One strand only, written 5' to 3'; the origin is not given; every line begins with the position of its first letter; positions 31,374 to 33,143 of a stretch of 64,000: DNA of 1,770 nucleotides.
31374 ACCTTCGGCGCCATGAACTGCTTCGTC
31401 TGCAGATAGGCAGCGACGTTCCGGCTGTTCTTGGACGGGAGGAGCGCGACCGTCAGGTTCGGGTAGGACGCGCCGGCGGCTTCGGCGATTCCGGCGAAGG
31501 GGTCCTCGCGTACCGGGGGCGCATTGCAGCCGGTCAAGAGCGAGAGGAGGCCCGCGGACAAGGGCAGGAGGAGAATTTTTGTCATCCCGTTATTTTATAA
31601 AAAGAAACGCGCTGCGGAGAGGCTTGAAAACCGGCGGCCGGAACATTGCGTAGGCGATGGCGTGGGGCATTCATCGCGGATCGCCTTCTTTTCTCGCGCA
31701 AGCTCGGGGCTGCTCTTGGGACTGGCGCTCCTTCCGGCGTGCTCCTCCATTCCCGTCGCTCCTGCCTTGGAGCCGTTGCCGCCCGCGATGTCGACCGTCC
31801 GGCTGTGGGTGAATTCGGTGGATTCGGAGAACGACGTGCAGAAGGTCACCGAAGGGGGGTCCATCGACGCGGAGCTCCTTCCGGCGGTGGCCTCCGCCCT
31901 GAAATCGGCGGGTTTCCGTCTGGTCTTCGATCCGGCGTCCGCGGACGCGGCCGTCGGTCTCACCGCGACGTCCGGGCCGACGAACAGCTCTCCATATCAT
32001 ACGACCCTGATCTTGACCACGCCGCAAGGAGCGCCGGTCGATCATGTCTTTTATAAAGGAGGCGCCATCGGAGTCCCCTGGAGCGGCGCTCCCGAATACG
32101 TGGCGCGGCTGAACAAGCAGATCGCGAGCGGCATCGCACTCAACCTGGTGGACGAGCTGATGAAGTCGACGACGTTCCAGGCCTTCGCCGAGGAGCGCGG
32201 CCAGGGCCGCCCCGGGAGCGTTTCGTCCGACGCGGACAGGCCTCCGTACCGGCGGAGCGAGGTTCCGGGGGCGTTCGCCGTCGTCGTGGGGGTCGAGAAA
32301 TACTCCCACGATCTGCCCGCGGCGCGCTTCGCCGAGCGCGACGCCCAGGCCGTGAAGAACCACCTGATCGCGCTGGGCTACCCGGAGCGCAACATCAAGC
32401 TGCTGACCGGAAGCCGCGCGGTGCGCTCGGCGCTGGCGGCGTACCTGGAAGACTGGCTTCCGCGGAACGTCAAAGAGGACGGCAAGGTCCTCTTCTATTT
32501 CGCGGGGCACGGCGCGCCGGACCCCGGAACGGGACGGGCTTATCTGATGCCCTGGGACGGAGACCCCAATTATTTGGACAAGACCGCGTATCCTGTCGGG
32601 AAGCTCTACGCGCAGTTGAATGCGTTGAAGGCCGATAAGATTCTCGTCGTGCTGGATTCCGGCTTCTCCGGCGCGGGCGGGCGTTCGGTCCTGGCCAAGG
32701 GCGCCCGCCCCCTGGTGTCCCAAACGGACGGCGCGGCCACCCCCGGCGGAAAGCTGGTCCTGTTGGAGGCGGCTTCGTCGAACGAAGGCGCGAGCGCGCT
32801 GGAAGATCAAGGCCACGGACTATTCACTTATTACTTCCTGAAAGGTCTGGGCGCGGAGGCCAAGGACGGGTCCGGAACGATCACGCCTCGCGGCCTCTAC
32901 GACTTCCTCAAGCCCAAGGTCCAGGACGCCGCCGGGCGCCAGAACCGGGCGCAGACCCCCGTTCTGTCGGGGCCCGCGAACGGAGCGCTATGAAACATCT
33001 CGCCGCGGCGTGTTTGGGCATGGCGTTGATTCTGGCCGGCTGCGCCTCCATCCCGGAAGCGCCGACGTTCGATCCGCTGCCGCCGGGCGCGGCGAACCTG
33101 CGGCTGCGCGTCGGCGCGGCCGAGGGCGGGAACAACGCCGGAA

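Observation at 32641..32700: Paralog B carries a single-nucleotide Cys-to-Gly change in the catalytic motif (DSCFSG to DSGFSG): probable pseudo-caspase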

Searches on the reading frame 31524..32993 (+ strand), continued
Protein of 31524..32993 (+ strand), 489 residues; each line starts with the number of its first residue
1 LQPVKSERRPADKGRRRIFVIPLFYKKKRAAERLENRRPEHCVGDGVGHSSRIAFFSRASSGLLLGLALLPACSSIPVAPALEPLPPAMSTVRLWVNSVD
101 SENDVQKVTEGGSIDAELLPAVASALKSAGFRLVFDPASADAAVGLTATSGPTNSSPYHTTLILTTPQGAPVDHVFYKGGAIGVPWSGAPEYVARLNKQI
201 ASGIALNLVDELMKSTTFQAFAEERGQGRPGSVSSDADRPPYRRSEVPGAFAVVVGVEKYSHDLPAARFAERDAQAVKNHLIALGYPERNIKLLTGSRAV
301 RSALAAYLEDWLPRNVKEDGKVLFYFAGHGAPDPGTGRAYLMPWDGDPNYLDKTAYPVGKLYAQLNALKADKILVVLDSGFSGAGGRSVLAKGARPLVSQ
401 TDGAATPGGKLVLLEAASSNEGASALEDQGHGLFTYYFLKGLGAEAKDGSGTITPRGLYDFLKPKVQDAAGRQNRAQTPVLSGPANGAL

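Call 49: predict_structure(alignment_id=A4)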
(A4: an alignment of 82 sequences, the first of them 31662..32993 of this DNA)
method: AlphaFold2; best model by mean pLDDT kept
length: 443 residues; sequences in the alignment: 82
mean_pLDDT: 87.6   pTM: 0.68
mean pLDDT of the five models: 87.6, 87.2, 87.1, 86.3, 85.0
residues with pLDDT >= 90: 306; 70-90: 71; 50-70: 45; < 50: 21
segments of 3 or more residues with pLDDT < 50: 1-4, 6-13, 338-341
pLDDT, mean of each block of 10 residues (from residue 1): 44 50 64 96 95 74 80 97 93 92 88 96 95 85 87 96 98 93 68 96 98 90 95 98 97 97 98 98 91 94 95 95 97 69 52 57 90 88 94 96 95 98 94 93 89
secondary structure, 60 per line:
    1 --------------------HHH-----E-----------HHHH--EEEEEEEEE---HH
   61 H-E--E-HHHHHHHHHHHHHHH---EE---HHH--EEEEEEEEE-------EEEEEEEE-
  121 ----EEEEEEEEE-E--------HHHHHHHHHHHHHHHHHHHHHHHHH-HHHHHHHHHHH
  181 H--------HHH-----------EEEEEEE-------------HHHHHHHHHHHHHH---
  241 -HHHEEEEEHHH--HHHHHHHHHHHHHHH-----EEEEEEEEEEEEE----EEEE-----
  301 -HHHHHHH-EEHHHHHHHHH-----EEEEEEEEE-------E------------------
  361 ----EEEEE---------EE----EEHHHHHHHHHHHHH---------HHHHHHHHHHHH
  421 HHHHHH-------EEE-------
elements in order: H41-44 E47-55 H68-82 E96-104 E112-119 E125-133 H144-168 H170-181 E204-210 H224-237 E245-249 H255-269 E275-287 E292-295 H302-308 H312-320 E326-334 E365-369 H387-399 H409-426 E434-436
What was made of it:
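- On Peptidase family C14 (caspase / metacaspase / orthocaspase fold): AF2 pLDDT 87.6 (call 49).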

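Call 51: fold_search(model_id=the predicted structure, library=pdb)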
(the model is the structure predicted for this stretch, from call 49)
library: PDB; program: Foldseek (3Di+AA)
matches with E <= 10: 689; with E <= 0.001: 80
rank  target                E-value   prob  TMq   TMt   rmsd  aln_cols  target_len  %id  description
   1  3bij_C                1.3e-10  1.00  0.38  0.61   5.7       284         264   16  Crystal structure of protein GSU0716 from Geobacter sulfurreducens. Northeast Structural Genomics target GsR13 (released 2007-12-11)
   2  4i1p_C                9.0e-10  1.00  0.39  0.45   4.9       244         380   14  Human MALT1 (caspase-IG3) in complex with activity based-probe (released 2014-07-09)
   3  3v4o_A                1.2e-09  1.00  0.35  0.62   6.9       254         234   15  Human MALT1 (caspase domain) in complex with an irreversible peptidic inhibitor (released 2012-03-14)
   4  7qp1_A                1.3e-09  1.00  0.36  0.58   7.6       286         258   14  Crystal structure of metacaspase from candida glabrata with calcium (released 2023-01-11)
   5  3uo8_B                1.4e-09  1.00  0.37  0.45   6.8       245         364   13  Crystal structure of the MALT1 paracaspase (P1 form) (released 2011-12-21)
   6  8v4x_F                1.6e-09  1.00  0.40  0.48   6.4       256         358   14  Structure of MALT1 in complex with an allosteric inhibitor (released 2024-05-01)
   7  8v4x_B                1.8e-09  1.00  0.37  0.45   6.8       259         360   14  Structure of MALT1 in complex with an allosteric inhibitor (released 2024-05-01)
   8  9n3d                  2.1e-09  1.00  0.40  0.55   7.0       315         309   14  Crystal structure of Arabidopsis metacaspase 9 C147G at pH 4.2 (released 2025-06-11)
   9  8a53_A                2.2e-09  1.00  0.40  0.56   6.1       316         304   13  Crystal structure of AtMCA-IIf C147A (metacaspase 9) from Arabidopsis thaliana (released 2023-05-31)
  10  9n3f                  2.4e-09  1.00  0.40  0.55   7.0       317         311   14  Crystal structure of Arabidopsis Metacaspase 9 C147G at pH 7.5 (released 2025-06-11)
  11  8v4x_D                2.4e-09  1.00  0.38  0.45   6.6       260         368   14  Structure of MALT1 in complex with an allosteric inhibitor (released 2024-05-01)
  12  8a53_D                3.1e-09  1.00  0.39  0.55   7.3       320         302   13  Crystal structure of AtMCA-IIf C147A (metacaspase 9) from Arabidopsis thaliana (released 2023-05-31)
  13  8v4x_C                4.1e-09  1.00  0.39  0.47   5.3       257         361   15  Structure of MALT1 in complex with an allosteric inhibitor (released 2024-05-01)
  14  7qp1_B                6.2e-09  1.00  0.35  0.58   7.3       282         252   14  Crystal structure of metacaspase from candida glabrata with calcium (released 2023-01-11)
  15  4f6p                  6.6e-09  1.00  0.37  0.60  10.0       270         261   15  Crystal structure of the yeast metacaspase Yca1 C276A mutant (released 2013-03-27)
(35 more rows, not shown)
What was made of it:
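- On Peptidase family C14 (caspase / metacaspase / orthocaspase fold): Foldseek against the PDB gives 3bij, MALT1, metacaspases and caspases at E 1e-10 to 1e-7, probability 1.00 (call 51).
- Closest known: GSU0716 of Geobacter sulfurreducens. Same: The best structural matches to the B model (call 51).
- The best PDB matches are GSU0716, MALT1 and metacaspases at E about 1e-10 to 1e-9 (calls 49, 51). Cys-to-Gly and Cys-to-Ala metacaspase mutants are the standard inactive forms used for crystallography (call 51).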

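Call 59: find_encoding_contigs(protein=P0003, flank=4000, max_places=3)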
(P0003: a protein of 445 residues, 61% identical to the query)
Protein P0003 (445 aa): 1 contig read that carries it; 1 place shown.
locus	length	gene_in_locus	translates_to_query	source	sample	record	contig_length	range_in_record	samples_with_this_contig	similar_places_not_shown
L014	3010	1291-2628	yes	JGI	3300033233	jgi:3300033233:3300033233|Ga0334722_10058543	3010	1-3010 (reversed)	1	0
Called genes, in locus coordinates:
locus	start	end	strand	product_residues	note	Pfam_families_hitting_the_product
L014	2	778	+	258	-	?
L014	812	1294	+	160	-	-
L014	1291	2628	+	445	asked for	PF00656:Peptidase_C14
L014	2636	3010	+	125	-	?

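Call 60: find_encoding_contigs(protein=P0001, flank=10000, max_places=3)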
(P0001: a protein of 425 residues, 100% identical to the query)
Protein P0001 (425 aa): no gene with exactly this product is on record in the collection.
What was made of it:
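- Tried and rejected: An exact look-up of P0001 found no other contig (call 60).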

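Call 64: find_encoding_contigs(protein=P0008, flank=5000, max_places=3)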
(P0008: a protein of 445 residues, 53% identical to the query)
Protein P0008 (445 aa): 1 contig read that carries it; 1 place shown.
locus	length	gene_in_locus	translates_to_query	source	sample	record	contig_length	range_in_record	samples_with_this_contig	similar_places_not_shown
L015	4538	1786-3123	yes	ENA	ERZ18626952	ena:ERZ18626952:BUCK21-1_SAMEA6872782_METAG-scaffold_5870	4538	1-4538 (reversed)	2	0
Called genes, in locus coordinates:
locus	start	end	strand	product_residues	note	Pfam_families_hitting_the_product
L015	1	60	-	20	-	?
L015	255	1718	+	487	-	PF00656:Peptidase_C14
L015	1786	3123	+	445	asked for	PF00656:Peptidase_C14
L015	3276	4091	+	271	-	PF14326:DUF4384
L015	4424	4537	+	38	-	?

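Call 65: find_encoding_contigs(protein=P0009, flank=6000, max_places=3)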
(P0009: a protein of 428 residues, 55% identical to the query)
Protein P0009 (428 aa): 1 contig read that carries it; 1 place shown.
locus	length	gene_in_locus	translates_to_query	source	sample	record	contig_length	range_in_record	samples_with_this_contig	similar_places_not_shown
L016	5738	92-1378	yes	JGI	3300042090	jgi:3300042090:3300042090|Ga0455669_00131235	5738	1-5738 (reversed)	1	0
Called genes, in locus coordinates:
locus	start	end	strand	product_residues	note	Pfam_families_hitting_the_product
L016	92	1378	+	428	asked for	PF00656:Peptidase_C14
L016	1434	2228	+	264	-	PF00702:Hydrolase (faint), PF02358:Trehalose_PPase (faint), PF08282:Hydrolase_3, PF12710:HAD (faint), PF05116:S6PP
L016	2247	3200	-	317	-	PF00140:Sigma70_r1_2, PF04542:Sigma70_r2, PF04539:Sigma70_r3, PF04545:Sigma70_r4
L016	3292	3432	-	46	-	-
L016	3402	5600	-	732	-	-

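Call 87: search_protein_families(library=ncbifam, proteins=[window:31662-32993:+], max_evalue=0.01)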
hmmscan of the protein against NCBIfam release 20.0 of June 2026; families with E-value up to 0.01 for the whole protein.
window:31662-32993:+ (443 aa): 1 family
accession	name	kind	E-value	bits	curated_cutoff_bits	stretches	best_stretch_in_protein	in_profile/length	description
NF047832.1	caspase_w_EACC1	subfamily_domain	3.8e-22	78.8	140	1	206-421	3-209/211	caspase, EACC1-associated type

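Call 88: search_protein_families(library=padloc, proteins=[window:31662-32993:+], max_evalue=0.01)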
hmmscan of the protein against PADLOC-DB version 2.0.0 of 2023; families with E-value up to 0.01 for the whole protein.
window:31662-32993:+ (443 aa): 1 family
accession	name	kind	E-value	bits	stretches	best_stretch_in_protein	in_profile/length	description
PDLC02987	caspase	-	6.5e-16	56.6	1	204-438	3-188/453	-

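Call 90: find_encoding_contigs(protein=P0106, flank=5000, max_places=2)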
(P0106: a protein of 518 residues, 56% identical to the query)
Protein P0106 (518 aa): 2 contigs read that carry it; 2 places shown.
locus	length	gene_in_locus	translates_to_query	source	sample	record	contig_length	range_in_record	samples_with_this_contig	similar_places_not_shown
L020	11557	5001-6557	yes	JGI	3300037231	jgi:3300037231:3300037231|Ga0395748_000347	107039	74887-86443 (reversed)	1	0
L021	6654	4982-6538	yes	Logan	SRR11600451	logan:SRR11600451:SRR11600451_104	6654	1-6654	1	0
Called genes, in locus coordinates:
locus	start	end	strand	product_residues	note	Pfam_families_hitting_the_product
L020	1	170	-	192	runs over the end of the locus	-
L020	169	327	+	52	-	-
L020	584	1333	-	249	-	PF13884:Peptidase_S74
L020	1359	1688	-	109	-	-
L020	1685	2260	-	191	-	-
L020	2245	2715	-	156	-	-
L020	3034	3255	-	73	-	-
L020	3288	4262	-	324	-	PF04055:Radical_SAM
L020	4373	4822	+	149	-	-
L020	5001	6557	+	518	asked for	PF12796:Ank_2, PF12796:Ank_2, PF00023:Ank (weak), PF13637:Ank_4 (weak), PF13857:Ank_5 (weak), PF12796:Ank_2, PF13637:Ank_4, PF00656:Peptidase_C14, +3 more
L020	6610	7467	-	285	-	PF00990:GGDEF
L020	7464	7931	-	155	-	PF00300:His_Phos_1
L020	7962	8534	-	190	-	-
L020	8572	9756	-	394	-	PF13091:PLDc_2, PF00614:PLDc (weak), PF13091:PLDc_2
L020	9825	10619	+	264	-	PF02900:LigB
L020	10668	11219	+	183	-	PF02525:Flavodoxin_2, PF03358:FMN_red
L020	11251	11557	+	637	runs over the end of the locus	PF21138:SMUBP-2_HCS1_1B (weak), PF00270:DEAD (faint), PF13086:AAA_11, PF13191:AAA_16 (faint), PF13245:AAA_19, PF13604:AAA_30, PF01443:Viral_helicase1 (faint), PF13087:AAA_12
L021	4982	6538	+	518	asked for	PF12796:Ank_2, PF12796:Ank_2, PF00023:Ank (weak), PF13637:Ank_4 (weak), PF13857:Ank_5 (weak), PF12796:Ank_2, PF13637:Ank_4, PF00656:Peptidase_C14, +3 more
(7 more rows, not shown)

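Call 91: find_encoding_contigs(protein=P0081, flank=5000, max_places=2)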
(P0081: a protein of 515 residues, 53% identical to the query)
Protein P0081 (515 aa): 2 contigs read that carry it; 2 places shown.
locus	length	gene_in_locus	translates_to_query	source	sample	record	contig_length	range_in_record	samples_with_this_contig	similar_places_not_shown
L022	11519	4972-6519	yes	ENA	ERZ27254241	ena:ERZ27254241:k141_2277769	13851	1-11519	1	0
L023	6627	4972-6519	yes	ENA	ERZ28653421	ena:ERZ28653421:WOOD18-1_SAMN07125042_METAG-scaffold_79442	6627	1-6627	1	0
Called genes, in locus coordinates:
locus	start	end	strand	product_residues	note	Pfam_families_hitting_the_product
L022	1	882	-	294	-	?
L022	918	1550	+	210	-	-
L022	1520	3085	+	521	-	-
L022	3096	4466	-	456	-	-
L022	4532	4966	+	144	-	-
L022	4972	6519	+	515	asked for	PF12796:Ank_2, PF13637:Ank_4 (weak), PF00023:Ank (weak), PF13857:Ank_5, PF12796:Ank_2, PF13637:Ank_4, PF12770:CHAT (weak), PF00656:Peptidase_C14, +2 more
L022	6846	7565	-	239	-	-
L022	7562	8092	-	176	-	-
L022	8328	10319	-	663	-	PF13163:DUF3999 (weak)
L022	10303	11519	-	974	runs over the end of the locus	PF10101:DUF2339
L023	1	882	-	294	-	?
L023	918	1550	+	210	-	-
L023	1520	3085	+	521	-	-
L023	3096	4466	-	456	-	-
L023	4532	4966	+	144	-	-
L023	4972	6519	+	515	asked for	PF12796:Ank_2, PF13637:Ank_4 (weak), PF00023:Ank (weak), PF13857:Ank_5, PF12796:Ank_2, PF13637:Ank_4, PF12770:CHAT (weak), PF00656:Peptidase_C14, +2 more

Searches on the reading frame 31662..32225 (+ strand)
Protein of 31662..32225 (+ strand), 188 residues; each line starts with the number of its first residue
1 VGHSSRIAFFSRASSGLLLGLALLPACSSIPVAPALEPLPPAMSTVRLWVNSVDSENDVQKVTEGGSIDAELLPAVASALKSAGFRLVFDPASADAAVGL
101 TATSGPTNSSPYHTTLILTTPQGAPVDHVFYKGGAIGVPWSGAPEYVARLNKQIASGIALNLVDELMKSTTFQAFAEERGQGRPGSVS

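Call 48: search_protein_families(library=pfam, proteins=[window:31662-32225:+], max_evalue=0.01)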
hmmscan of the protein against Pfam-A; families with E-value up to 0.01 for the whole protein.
window:31662-32225:+ (188 aa): 0 families

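Call 93: predict_structure(alignment_id=A6)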
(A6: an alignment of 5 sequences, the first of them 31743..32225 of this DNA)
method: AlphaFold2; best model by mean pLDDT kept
length: 161 residues; sequences in the alignment: 5
mean_pLDDT: 83.2   pTM: 0.82
mean pLDDT of the five models: 83.2, 81.5, 78.0, 77.9, 74.7
residues with pLDDT >= 90: 70; 70-90: 63; 50-70: 22; < 50: 6
segments of 3 or more residues with pLDDT < 50: 157-161
pLDDT, mean of each block of 10 residues (from residue 1): 77 86 81 66 91 93 91 84 86 92 84 68 89 95 93 61 35
secondary structure, 60 per line:
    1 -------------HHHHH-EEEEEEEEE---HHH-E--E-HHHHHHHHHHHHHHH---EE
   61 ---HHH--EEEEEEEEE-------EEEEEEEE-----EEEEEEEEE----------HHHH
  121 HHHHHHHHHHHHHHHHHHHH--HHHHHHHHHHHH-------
elements in order: H14-18 E20-28 H41-55 E69-77 E85-92 E98-106 H117-140 H143-154

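Call 95: fold_search(model_id=the predicted structure, library=pdb)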
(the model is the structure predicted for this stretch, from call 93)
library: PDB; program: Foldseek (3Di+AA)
matches with E <= 10: 624; with E <= 0.001: 2
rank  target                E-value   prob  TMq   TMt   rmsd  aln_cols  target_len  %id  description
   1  2i9i                  3.2e-04  1.00  0.44  0.35  10.1       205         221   10  Crystal Structure of Helicobacter pylori protein HP0492 (released 2006-09-26)
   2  2iqi_F                9.6e-04  1.00  0.54  0.50   7.3       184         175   13  Crystal structure of protein XCC0632 from Xanthomonas campestris, Pfam DUF330 (released 2006-11-07)
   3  5t11_K                1.1e-03  1.00  0.40  0.48   7.0       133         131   15  PelC L103M dodecamer from Paraburkholderia phytofirmans, space group C2 (released 2017-03-15)
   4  7rxu                  1.1e-03  1.00  0.43  0.49   6.4       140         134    8  Crystal structure of Cj1090c (released 2022-08-31)
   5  6pnv                  1.4e-03  0.99  0.34  0.15   6.9       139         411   14  1.42 Angstrom Resolution Crystal Structure of Translocation Protein TolB from Salmonella enterica (released 2019-07-17)
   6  3iax_A                2.0e-03  1.00  0.36  0.16   4.5       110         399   19  The crystal structure of the TolB box of Colicin A in complex with TolB reveals important differences in the recruitme (released 2009-10-13)
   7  2w8b_B                2.1e-03  1.00  0.36  0.16   6.3       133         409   16  Crystal structure of processed TolB in complex with Pal (released 2009-02-17)
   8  2w8b_A                2.4e-03  0.99  0.34  0.15   6.3       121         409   17  Crystal structure of processed TolB in complex with Pal (released 2009-02-17)
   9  2hqs_A                2.5e-03  1.00  0.38  0.16   4.6       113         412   19  Crystal structure of TolB/Pal complex (released 2007-04-03)
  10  4jml_A                2.7e-03  0.99  0.35  0.16   6.1       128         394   16  Crystal structure of the TolB(P201C)-ColicinE9 TBE peptide(A33C) complex. (released 2013-07-17)
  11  1c5k                  2.8e-03  1.00  0.37  0.16   5.0       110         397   17  THE STRUCTURE OF TOLB, AN ESSENTIAL COMPONENT OF THE TOL-DEPENDENT TRANSLOCATION SYSTEM AND ITS INTERACTIONS WITH THE TR (released 2000-12-06)
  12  2hqs_B                2.8e-03  1.00  0.37  0.16   5.9       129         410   16  Crystal structure of TolB/Pal complex (released 2007-04-03)
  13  4r40_A                2.8e-03  0.99  0.35  0.16   5.1       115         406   16  Crystal Structure of TolB/Pal complex from Yersinia pestis. (released 2014-09-03)
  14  2jxp_MODEL_1_A        3.4e-03  0.99  0.43  0.44   8.1       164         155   10  Solution NMR structure of uncharacterized lipoprotein B from Nitrosomonas europaea. Northeast Structural Genom (released 2007-12-11)
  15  6uxc_A                3.6e-03  0.99  0.43  0.43   7.0       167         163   11  1.65A resolution structure of the hypothetical protein CT253 from Chlamydia trachomatis (released 2020-11-11)
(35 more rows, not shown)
